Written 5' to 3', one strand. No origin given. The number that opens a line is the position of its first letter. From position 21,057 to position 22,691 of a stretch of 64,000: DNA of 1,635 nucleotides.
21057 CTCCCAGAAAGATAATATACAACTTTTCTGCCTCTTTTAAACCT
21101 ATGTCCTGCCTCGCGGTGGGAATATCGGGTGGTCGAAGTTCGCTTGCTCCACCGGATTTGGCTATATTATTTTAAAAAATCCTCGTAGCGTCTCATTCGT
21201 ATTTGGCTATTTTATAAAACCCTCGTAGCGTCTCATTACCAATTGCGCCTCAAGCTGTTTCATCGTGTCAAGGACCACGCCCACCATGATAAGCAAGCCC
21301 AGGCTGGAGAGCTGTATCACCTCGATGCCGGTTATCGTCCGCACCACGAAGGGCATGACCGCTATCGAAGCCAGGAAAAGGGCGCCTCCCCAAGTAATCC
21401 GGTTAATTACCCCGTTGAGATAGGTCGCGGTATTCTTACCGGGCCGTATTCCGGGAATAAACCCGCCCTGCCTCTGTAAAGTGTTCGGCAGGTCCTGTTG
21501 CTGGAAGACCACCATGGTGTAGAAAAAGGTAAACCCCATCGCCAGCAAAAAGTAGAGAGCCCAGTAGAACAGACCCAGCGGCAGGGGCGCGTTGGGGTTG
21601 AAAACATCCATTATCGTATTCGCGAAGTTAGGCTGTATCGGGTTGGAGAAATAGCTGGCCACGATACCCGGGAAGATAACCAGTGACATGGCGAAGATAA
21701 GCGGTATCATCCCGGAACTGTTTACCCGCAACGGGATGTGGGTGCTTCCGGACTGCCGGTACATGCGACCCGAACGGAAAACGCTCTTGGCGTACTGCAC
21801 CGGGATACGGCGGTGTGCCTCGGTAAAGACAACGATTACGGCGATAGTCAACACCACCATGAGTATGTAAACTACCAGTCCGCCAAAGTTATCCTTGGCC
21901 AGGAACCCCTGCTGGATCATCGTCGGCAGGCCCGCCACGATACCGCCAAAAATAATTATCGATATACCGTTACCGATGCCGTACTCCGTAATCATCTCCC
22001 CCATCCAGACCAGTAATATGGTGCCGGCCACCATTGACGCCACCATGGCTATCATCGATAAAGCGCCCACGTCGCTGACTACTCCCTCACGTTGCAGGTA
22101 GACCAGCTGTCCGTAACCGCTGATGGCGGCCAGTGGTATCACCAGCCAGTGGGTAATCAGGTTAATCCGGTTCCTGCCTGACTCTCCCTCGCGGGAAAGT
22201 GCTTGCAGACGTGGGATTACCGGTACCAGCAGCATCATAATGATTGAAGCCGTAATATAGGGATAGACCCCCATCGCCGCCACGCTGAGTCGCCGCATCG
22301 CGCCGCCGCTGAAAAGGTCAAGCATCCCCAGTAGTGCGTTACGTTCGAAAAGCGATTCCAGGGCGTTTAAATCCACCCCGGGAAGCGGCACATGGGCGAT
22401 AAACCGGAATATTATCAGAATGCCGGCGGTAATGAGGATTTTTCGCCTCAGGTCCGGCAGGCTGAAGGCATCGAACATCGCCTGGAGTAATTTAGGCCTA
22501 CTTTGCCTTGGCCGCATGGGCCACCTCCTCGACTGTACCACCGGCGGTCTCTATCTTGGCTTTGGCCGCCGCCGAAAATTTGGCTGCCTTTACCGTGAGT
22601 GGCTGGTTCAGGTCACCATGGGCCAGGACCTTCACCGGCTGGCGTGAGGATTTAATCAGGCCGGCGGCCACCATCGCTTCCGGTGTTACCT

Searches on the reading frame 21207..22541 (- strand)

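Call 98: search_protein_families(library=pfam, proteins=[window:21207-22541:-], max_evalue=0.00001)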
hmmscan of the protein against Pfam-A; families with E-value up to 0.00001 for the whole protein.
window:21207-22541:- (444 aa): 1 family
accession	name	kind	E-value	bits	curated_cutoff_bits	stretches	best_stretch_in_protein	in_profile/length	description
PF00344.25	SecY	-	8.5e-91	304.9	32.2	1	86-427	1-306/306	SecY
